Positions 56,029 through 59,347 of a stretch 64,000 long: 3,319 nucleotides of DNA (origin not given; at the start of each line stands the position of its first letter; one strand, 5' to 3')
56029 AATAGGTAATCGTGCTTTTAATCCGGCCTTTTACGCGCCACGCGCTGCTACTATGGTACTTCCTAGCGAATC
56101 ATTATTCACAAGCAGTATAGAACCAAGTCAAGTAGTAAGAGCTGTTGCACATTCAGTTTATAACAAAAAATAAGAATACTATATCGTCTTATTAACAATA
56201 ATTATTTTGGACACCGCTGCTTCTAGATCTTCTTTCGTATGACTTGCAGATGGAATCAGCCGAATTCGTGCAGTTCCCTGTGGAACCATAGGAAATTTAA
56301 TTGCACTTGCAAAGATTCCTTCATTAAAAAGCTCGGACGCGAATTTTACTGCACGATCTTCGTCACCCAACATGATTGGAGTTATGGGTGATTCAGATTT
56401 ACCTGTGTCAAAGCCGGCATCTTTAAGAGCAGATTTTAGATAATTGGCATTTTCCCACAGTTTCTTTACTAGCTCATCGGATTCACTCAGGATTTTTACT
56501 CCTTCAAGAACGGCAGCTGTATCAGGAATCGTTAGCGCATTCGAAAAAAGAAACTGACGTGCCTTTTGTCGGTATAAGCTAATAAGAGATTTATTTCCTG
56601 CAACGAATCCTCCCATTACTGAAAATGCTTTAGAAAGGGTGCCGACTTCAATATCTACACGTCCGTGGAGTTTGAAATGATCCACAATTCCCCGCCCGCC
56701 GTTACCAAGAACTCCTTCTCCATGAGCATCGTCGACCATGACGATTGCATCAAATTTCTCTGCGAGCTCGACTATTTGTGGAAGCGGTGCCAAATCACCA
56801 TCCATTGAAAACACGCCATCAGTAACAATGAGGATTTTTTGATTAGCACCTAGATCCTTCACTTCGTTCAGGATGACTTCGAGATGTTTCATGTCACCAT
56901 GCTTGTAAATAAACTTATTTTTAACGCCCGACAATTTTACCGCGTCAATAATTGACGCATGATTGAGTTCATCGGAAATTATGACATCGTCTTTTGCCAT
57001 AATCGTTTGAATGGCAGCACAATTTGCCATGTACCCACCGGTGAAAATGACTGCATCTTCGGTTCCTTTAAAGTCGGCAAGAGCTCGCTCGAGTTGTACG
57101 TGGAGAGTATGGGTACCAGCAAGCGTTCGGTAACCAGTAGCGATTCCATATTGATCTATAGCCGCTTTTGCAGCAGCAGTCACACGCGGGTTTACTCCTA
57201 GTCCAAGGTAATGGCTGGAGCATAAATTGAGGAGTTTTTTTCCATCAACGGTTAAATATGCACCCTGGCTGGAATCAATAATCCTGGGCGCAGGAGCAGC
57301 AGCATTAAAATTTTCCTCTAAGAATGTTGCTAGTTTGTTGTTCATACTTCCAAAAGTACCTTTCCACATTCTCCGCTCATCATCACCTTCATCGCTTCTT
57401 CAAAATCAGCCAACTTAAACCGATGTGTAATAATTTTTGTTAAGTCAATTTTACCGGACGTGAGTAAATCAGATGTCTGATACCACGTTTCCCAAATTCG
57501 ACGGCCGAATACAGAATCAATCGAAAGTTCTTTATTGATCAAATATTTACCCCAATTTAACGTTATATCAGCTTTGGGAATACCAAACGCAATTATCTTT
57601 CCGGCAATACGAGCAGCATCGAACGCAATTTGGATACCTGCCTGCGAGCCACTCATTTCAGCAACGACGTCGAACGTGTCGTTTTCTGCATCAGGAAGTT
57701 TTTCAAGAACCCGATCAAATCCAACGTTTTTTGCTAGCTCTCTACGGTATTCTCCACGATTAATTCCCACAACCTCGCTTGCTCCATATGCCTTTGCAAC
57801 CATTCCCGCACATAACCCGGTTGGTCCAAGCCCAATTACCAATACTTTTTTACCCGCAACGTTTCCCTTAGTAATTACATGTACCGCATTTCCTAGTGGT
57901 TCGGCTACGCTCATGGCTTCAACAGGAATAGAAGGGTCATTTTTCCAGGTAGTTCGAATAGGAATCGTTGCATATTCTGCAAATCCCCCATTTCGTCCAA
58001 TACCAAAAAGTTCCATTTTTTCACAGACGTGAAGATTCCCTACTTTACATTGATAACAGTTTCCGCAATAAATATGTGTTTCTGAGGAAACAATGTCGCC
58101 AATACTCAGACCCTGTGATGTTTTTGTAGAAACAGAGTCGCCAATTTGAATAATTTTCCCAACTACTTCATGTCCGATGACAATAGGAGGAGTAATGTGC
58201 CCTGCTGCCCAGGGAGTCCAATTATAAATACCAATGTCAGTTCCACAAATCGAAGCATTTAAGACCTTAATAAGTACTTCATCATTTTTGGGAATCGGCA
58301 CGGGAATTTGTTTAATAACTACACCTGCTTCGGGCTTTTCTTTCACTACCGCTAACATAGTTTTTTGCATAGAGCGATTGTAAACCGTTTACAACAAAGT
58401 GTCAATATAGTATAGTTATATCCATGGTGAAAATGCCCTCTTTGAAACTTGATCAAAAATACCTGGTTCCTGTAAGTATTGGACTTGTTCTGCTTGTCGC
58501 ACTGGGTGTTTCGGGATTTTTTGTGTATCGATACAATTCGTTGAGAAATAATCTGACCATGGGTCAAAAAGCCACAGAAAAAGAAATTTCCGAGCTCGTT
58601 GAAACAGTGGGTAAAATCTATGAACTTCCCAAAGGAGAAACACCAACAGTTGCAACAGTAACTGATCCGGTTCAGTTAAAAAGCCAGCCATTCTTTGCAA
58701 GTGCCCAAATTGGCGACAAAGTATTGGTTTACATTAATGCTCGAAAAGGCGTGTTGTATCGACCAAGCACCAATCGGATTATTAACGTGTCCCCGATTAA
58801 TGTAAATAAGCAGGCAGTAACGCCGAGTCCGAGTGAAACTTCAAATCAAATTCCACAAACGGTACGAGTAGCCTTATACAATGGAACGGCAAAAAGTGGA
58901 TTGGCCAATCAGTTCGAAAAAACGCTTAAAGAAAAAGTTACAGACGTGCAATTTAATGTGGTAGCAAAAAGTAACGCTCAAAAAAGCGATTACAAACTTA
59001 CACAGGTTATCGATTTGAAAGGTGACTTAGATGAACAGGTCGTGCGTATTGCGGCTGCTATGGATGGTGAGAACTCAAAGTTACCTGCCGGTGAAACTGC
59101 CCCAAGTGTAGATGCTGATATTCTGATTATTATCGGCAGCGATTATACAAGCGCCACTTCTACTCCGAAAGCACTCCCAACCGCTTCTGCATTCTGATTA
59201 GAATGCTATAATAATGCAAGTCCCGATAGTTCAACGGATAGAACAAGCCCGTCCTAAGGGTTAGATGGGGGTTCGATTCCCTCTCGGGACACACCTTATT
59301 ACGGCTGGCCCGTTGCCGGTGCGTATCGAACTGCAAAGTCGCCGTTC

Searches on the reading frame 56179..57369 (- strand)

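Call 52: search_protein_families(library=pfam, proteins=[window:56179-57369:-], max_evalue=0.001)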
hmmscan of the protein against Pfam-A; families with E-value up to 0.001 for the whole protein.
window:56179-57369:- (396 aa): 6 families
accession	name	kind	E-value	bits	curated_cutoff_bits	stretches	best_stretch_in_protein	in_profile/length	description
PF00155.27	Aminotran_1_2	-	4.5e-60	204.2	19.7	1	45-389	2-361/361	Aminotransferase class I and II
PF01212.27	Beta_elim_lyase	-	8.7e-06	25.7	27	1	76-318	21-233/288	Beta-eliminating lyase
PF00266.25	Aminotran_5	-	4.3e-05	23.1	21.5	1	89-215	44-177/371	Aminotransferase class-V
PF01276.26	OKR_DC_1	-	7.2e-05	22.1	27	1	107-217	86-207/417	Orn/Lys/Arg decarboxylase, major domain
PF01053.26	Cys_Met_Meta_PP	-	0.0002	20.5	27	1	90-221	54-181/381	Cys/Met metabolism PLP-dependent enzyme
PF01041.23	DegT_DnrJ_EryC1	-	0.00029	20.6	19.8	1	91-222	27-154/360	DegT/DnrJ/EryC1/StrS aminotransferase family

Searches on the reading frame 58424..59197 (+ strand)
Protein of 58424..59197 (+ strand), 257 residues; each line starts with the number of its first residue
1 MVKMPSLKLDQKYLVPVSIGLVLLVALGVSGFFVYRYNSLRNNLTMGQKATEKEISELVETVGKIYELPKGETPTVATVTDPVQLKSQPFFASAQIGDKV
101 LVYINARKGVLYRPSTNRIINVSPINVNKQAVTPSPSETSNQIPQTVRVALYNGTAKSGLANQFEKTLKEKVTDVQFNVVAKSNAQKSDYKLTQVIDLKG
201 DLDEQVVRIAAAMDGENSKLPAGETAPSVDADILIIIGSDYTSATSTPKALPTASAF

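Call 52: search_protein_families(library=pfam, proteins=[window:58424-59197:+], max_evalue=0.001)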
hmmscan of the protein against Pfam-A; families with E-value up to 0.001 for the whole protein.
window:58424-59197:+ (257 aa): 1 family
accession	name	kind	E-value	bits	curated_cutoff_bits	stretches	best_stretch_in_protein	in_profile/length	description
PF13399.11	LytR_C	-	2.8e-08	35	22.2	1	146-241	1-86/86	LytR cell envelope-related transcriptional attenuator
